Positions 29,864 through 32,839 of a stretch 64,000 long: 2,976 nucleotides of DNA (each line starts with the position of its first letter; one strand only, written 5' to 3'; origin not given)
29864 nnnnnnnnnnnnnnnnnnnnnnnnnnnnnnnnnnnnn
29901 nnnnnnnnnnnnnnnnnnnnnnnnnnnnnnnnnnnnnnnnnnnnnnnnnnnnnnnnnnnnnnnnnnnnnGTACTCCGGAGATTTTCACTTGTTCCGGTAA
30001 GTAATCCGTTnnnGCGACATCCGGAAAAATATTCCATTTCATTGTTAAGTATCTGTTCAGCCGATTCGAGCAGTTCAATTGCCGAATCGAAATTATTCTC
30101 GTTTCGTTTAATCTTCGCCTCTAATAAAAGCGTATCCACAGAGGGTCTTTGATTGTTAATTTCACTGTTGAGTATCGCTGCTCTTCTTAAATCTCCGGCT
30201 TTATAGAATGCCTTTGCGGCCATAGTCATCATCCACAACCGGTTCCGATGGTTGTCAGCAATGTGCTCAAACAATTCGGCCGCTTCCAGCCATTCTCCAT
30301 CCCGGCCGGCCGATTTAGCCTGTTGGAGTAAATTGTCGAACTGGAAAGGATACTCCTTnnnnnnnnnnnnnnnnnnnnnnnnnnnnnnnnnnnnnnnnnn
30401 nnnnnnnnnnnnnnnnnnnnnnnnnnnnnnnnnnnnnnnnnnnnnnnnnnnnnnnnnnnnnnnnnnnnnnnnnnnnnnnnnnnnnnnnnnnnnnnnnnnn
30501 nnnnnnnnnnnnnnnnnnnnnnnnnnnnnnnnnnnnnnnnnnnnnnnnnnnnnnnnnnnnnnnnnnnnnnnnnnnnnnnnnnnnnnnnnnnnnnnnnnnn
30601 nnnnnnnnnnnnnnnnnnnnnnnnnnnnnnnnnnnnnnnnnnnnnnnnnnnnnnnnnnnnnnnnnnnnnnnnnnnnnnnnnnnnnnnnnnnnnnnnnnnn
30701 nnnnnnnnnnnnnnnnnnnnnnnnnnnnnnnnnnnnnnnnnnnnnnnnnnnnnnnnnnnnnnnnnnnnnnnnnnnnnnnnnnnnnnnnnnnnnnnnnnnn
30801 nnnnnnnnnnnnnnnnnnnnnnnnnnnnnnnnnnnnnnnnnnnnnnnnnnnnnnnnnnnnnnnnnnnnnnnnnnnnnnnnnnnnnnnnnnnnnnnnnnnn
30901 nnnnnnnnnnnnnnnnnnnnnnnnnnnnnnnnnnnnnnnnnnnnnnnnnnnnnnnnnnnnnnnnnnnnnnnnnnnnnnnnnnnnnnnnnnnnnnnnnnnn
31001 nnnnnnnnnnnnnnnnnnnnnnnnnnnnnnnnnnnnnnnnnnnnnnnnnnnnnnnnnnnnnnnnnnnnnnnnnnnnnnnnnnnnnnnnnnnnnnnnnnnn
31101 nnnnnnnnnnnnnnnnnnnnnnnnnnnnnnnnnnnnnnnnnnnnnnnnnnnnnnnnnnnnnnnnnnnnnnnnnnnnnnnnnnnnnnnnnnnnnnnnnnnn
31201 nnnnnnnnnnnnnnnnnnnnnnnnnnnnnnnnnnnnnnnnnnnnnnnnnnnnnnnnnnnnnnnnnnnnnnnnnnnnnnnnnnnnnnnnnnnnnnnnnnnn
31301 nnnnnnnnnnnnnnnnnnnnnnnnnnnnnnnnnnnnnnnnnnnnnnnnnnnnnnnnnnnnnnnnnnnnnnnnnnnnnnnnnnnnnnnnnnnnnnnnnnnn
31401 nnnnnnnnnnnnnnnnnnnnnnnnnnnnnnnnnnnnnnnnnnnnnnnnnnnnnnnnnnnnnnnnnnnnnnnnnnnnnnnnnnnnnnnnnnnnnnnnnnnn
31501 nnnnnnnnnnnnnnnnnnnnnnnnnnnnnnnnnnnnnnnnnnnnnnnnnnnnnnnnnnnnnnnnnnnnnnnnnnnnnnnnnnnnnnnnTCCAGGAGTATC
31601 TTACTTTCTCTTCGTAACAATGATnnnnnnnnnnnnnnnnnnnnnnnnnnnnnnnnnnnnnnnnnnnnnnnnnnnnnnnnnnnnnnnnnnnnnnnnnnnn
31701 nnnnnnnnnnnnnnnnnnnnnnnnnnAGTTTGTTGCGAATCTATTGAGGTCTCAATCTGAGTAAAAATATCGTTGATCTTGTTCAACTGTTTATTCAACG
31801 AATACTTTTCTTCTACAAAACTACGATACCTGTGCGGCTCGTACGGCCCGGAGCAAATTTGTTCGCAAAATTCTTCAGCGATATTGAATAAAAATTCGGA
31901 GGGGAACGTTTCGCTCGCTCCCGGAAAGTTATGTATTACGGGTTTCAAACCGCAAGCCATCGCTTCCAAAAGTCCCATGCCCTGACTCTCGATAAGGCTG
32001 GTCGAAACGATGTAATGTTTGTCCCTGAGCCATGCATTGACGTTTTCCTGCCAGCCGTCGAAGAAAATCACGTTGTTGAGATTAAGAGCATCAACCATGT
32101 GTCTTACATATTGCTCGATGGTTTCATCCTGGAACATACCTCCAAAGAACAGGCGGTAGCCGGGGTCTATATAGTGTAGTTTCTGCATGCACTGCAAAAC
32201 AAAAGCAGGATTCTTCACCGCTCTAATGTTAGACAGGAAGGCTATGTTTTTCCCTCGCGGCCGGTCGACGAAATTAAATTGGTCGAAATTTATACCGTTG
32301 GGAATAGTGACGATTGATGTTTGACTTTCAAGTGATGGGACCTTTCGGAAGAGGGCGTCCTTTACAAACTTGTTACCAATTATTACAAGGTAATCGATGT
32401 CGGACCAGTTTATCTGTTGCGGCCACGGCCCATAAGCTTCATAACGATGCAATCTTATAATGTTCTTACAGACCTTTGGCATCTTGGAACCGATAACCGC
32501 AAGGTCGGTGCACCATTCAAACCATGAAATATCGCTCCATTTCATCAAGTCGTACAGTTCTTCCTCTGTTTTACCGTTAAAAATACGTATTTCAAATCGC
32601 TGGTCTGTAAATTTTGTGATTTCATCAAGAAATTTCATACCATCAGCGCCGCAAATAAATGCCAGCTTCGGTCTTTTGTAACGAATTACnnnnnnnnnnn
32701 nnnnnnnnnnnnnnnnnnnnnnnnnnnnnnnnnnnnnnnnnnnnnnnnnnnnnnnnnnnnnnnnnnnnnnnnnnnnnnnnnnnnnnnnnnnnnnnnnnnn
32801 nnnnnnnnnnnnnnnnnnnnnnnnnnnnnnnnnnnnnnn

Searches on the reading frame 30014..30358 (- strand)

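Call 27: search_protein_families(library=pfam, proteins=[window:30014-30358:-], max_evalue=10)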
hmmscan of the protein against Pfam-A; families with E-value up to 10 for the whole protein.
seq(115 aa): 11 families
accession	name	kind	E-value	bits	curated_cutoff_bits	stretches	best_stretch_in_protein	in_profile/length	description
PF14559.12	TPR_19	-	3.4e-05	24.5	25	1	20-73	4-57/68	Tetratricopeptide repeat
PF13174.12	TPR_6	-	0.00011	23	26.3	1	8-38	1-31/33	Tetratricopeptide repeat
PF13424.12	TPR_12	-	0.00053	20.6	30.1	1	25-62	28-66/77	Tetratricopeptide repeat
PF13428.12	TPR_14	-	0.00082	20.3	23.5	2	75-107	2-34/44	Tetratricopeptide repeat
PF14938.12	SNAP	-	0.0039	17.1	25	1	23-106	31-106/282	Soluble NSF attachment protein, SNAP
PF12895.13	ANAPC3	-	0.0044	17.7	27.2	2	29-99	15-81/82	Anaphase-promoting complex, cyclosome, subunit 3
PF07719.23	TPR_2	-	0.012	16.2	27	1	77-103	4-30/34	Tetratricopeptide repeat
PF13432.12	TPR_16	-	0.021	15.7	32.7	1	11-63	1-53/65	Tetratricopeptide repeat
PF25058.1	ARM_TT21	-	0.027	14.9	27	1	77-106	10-39/155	Tetratricopeptide repeat protein 21 ARM repeat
PF19867.5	DUF6340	-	0.063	12.9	26.4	1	9-39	209-239/258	Family of unknown function (DUF6340)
PF09613.16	HrpB1_HrpK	-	0.16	12.1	29.3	1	20-63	58-101/126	Bacterial type III secretion protein (HrpB1_HrpK)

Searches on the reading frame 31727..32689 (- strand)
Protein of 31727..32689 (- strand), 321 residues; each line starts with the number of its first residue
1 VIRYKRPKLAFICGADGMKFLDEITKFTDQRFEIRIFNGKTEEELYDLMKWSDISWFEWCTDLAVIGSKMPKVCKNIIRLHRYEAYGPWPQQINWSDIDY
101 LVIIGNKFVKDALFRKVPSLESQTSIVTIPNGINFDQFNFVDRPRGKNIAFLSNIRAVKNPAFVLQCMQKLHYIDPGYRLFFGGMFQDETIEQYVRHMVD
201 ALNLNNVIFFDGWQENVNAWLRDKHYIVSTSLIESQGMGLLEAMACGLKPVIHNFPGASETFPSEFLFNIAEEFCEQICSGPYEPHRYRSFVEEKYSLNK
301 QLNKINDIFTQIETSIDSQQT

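Call 72: search_protein_representatives(protein=window:31727-32689:-)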
Query: 321 residues. Proteins with E-value up to 0.001 (for the whole library): 3207; up to 1e-10: 1585; up to 1e-30: 696. The best 150 are listed.
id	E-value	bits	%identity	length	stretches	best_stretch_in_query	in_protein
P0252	2.0e-126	438.1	56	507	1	1-319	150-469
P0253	4.5e-117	407.4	53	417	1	3-319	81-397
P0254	1.8e-112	392.2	53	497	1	2-316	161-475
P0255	2.4e-104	365.5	48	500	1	2-313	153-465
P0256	1.1e-102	360.1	49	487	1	3-313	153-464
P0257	1.5e-102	359.6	45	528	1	3-320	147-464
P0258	9.6e-100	350.4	46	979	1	2-320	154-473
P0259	2.2e-99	349.2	47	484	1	1-320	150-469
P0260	7.3e-97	340.9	49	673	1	1-314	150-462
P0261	3.9e-94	332.0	45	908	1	8-313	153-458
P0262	8.5e-94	330.9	48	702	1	8-310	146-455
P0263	6.5e-92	324.7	44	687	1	2-316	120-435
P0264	3.4e-91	322.3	44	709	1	1-314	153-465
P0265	5.4e-90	318.4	47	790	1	8-310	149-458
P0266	6.5e-86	305.0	44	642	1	1-316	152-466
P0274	4.3e-81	289.1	42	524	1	5-311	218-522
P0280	7.6e-76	271.9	42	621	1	1-314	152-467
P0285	2.4e-73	263.6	38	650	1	1-317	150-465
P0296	1.4e-71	257.9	43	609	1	9-308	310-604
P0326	4.5e-67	243.1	41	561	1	6-308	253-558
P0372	5.8e-63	229.5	36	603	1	6-305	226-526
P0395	8.5e-61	222.4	36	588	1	5-308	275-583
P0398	1.2e-60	221.9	41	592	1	7-311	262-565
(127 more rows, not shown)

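Call 73: list_cluster_members(proteins=[P0296, P0398, P0395, P0326, P0372, P0274, P0258, P0260, P0264, P0280])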
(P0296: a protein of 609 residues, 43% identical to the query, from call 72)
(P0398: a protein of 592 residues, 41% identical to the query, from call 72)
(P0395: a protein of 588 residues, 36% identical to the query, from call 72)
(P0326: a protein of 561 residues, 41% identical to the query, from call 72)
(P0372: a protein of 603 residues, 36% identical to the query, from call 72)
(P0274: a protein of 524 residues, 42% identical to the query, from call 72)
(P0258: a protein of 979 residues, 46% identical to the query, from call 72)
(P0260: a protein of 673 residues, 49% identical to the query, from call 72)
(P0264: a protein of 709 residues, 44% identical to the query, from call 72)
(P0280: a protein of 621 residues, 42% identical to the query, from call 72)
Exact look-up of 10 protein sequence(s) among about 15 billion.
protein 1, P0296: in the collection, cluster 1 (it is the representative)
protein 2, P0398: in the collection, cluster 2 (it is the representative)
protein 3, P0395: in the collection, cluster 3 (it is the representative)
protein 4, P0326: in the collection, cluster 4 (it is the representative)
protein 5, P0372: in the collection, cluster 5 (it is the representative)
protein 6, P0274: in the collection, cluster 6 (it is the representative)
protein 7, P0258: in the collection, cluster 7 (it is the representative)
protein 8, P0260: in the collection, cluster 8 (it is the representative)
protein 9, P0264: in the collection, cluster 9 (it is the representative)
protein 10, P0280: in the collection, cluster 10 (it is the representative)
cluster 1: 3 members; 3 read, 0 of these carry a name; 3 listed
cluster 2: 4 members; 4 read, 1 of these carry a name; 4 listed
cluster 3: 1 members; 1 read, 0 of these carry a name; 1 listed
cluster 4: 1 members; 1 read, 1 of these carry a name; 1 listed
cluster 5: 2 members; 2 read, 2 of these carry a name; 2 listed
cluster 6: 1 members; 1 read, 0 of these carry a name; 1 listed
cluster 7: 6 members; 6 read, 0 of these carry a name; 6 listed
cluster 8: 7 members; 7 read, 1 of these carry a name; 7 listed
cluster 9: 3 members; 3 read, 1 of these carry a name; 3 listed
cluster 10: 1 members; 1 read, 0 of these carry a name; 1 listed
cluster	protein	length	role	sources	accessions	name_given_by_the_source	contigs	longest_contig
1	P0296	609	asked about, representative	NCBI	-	-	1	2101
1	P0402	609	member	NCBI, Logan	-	-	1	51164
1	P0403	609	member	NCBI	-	-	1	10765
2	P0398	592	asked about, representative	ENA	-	-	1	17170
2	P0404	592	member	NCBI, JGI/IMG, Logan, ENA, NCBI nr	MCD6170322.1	MAG: tetratricopeptide repeat protein [Candidatus Latescibacteria bacterium] | tetratricopeptide repeat protein [Candidatus Latescibacterota bacterium]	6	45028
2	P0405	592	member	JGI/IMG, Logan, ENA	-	-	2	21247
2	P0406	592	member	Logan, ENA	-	-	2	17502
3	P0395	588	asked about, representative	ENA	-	-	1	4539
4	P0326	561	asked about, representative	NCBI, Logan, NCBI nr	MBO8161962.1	MAG: glycosyltransferase [Thermosipho sp. (in: Bacteria)] | glycosyltransferase [Thermosipho sp. (in: thermotogales)]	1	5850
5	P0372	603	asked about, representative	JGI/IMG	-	tetratricopeptide (TPR) repeat protein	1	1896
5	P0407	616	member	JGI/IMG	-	glycosyltransferase involved in cell wall biosynthesis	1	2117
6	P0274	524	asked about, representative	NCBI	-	-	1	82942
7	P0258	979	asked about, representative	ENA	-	-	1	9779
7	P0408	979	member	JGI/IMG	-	-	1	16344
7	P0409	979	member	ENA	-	-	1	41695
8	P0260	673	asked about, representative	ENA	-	-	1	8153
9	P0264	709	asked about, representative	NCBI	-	-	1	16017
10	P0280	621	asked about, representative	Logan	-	-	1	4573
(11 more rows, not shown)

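Call 74: find_encoding_contigs(protein=P0404, flank=10000, max_places=2)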
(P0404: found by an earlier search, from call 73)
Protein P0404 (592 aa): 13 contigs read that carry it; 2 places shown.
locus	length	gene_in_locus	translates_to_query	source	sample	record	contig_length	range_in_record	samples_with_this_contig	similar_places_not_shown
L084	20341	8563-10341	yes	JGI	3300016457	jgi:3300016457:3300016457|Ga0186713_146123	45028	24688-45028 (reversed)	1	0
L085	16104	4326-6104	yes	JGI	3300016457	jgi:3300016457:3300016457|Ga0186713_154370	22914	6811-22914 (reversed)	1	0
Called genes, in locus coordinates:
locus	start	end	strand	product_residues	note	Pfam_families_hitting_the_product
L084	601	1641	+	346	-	PF13439:Glyco_transf_4, PF00534:Glycos_transf_1, PF13692:Glyco_trans_1_4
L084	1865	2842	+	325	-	PF00501:AMP-binding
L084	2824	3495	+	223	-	PF00501:AMP-binding, PF13193:AMP-binding_C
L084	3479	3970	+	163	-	-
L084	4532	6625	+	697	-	PF06452:CBM9_1, PF19313:DUF5916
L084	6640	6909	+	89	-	PF00550:PP-binding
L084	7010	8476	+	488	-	PF00535:Glycos_transf_2, PF10111:Glyco_tranf_2_2, PF13641:Glyco_tranf_2_3, PF13632:Glyco_trans_2_3 (faint), PF02709:Glyco_transf_7C (weak)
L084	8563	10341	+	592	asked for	PF13432:TPR_16 (weak), PF12895:ANAPC3 (weak), PF00515:TPR_1 (weak), PF07719:TPR_2 (weak), PF13414:TPR_11 (weak), PF13424:TPR_12, PF00534:Glycos_transf_1, PF13692:Glyco_trans_1_4, +13 more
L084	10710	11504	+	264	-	PF01841:Transglut_core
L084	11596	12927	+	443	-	PF04055:Radical_SAM, PF13186:SPASM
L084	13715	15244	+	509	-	PF04055:Radical_SAM, PF13353:Fer4_12 (weak)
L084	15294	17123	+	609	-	PF00664:ABC_membrane, PF00005:ABC_tran, PF02463:SMC_N (faint)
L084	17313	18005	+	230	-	-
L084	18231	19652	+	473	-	PF12679:ABC2_membrane_2, PF10920:DUF2705, PF12730:ABC2_membrane_4 (weak), PF12698:ABC2_membrane_3 (weak), PF13346:ABC2_membrane_5 (weak), PF12040:DUF3526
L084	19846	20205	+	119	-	-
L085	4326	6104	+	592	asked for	PF13432:TPR_16 (weak), PF12895:ANAPC3 (weak), PF00515:TPR_1 (weak), PF07719:TPR_2 (weak), PF13414:TPR_11 (weak), PF13424:TPR_12, PF00534:Glycos_transf_1, PF13692:Glyco_trans_1_4, +13 more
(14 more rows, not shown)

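Call 75: find_encoding_contigs(protein=P0402, flank=10000, max_places=2)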
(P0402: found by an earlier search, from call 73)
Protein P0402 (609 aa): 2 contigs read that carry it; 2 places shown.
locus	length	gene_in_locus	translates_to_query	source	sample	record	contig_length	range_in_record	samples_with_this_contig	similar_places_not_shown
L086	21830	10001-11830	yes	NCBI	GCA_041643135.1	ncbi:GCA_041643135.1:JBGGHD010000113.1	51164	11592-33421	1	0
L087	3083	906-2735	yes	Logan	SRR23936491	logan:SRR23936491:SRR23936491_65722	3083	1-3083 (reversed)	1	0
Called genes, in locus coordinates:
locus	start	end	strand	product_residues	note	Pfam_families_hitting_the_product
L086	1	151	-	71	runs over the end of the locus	-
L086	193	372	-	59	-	-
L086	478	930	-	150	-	-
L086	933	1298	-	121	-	-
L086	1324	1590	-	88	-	-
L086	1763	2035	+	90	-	-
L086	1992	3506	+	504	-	-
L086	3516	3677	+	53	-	-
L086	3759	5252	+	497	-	-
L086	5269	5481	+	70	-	-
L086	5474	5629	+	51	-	-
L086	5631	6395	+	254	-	-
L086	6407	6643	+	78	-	-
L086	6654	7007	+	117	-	-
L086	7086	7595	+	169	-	PF13392:HNH_3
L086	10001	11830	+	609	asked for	PF00535:Glycos_transf_2, PF10111:Glyco_tranf_2_2, PF13641:Glyco_tranf_2_3 (faint), PF00534:Glycos_transf_1, PF13692:Glyco_trans_1_4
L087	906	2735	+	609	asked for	PF00535:Glycos_transf_2, PF10111:Glyco_tranf_2_2, PF13641:Glyco_tranf_2_3 (faint), PF00534:Glycos_transf_1, PF13692:Glyco_trans_1_4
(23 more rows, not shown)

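Call 76: find_encoding_contigs(protein=P0257, flank=8000, max_places=1)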
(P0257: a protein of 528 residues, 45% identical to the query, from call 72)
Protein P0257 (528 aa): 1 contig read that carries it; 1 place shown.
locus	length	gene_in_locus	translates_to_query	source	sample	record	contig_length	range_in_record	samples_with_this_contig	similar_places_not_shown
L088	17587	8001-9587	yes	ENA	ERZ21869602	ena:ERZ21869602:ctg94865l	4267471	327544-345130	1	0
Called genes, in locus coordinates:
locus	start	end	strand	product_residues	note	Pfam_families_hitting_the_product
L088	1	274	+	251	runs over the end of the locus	PF00460:Flg_bb_rod (faint), PF22692:LlgE_F_G_D1, PF06429:Flg_bbr_C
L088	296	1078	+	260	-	PF00460:Flg_bb_rod, PF22692:LlgE_F_G_D1, PF06429:Flg_bbr_C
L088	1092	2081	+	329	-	PF08666:SAF (weak), PF13144:ChapFlgA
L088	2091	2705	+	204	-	PF02107:FlgH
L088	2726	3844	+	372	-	PF02119:FlgI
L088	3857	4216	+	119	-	PF10135:Rod-binding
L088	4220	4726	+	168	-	PF05130:FlgN (weak)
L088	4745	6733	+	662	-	PF00460:Flg_bb_rod, PF22638:FlgK_D1, PF06429:Flg_bbr_C (weak)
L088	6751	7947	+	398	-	PF00669:Flagellin_N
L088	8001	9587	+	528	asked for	PF00515:TPR_1 (faint), PF07719:TPR_2 (faint), PF13176:TPR_7 (faint), PF13424:TPR_12 (faint), PF13432:TPR_16 (weak), PF14559:TPR_19 (weak), PF00534:Glycos_transf_1, PF13692:Glyco_trans_1_4, +1 more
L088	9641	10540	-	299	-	PF00072:Response_reg, PF01627:Hpt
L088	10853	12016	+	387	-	-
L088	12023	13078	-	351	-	PF04551:GcpE, PF26540:GcpE_C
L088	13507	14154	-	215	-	PF01726:LexA_DNA_bind, PF08279:HTH_11 (weak), PF13412:HTH_24 (faint), PF09339:HTH_IclR (faint), PF00717:Peptidase_S24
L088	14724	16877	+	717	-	PF13646:HEAT_2 (faint), PF02985:HEAT (faint)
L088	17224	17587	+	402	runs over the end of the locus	PF00009:GTP_EFTU, PF03144:GTP_EFTU_D2, PF03143:GTP_EFTU_D3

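Call 77: find_encoding_contigs(protein=P0266, flank=8000, max_places=1)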
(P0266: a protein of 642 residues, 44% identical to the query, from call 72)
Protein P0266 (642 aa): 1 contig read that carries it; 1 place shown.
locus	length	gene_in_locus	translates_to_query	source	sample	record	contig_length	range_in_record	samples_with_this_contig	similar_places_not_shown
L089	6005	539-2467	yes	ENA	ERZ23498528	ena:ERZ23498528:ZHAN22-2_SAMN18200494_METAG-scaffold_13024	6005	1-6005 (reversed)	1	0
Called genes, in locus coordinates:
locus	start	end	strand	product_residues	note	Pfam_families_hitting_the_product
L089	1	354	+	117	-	?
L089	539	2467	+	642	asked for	PF00515:TPR_1 (faint), PF07719:TPR_2 (faint), PF13424:TPR_12 (faint), PF13428:TPR_14 (faint)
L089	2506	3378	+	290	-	-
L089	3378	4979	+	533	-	PF00535:Glycos_transf_2, PF10111:Glyco_tranf_2_2 (weak), PF13641:Glyco_tranf_2_3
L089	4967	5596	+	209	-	PF07719:TPR_2 (weak), PF13424:TPR_12 (faint), PF13428:TPR_14 (faint), PF13431:TPR_17 (faint), PF13432:TPR_16 (faint), PF14559:TPR_19 (weak), PF23914:TPR_CcmH_CycH (weak), PF14559:TPR_19 (weak), +5 more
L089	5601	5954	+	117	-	-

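Call 78: find_encoding_contigs(protein=P0285, flank=8000, max_places=1)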
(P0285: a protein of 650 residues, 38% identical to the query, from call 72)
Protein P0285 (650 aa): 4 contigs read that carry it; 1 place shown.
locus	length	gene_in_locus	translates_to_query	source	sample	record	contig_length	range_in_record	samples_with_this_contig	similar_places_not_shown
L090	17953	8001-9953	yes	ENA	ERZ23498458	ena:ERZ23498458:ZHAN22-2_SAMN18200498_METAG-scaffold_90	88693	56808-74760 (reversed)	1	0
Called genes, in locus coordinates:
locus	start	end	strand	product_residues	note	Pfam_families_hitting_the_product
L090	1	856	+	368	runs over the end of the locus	PF02119:FlgI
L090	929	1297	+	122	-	-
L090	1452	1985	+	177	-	-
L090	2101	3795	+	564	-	PF00460:Flg_bb_rod, PF22638:FlgK_D1, PF06429:Flg_bbr_C (weak)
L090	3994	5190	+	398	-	PF00700:Flagellin_C (weak)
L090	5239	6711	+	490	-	PF07719:TPR_2 (faint), PF13424:TPR_12 (faint), PF13432:TPR_16 (weak), PF00534:Glycos_transf_1, PF13692:Glyco_trans_1_4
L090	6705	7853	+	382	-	PF00534:Glycos_transf_1, PF13692:Glyco_trans_1_4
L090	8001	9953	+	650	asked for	-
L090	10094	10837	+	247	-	PF01075:Glyco_transf_9 (faint)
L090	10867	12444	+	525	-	PF00535:Glycos_transf_2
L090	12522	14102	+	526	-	PF00535:Glycos_transf_2, PF13641:Glyco_tranf_2_3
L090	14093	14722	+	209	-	PF12895:ANAPC3 (faint), PF14559:TPR_19 (faint), PF25060:ARM_TT21_2nd (faint), PF00515:TPR_1 (faint), PF07719:TPR_2 (faint), PF13371:TPR_9 (faint), PF13432:TPR_16 (weak), PF23914:TPR_CcmH_CycH, +5 more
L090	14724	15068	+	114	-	-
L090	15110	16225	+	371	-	PF10364:NKWYS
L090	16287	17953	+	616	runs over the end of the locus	PF10364:NKWYS, PF03567:Sulfotransfer_2 (weak)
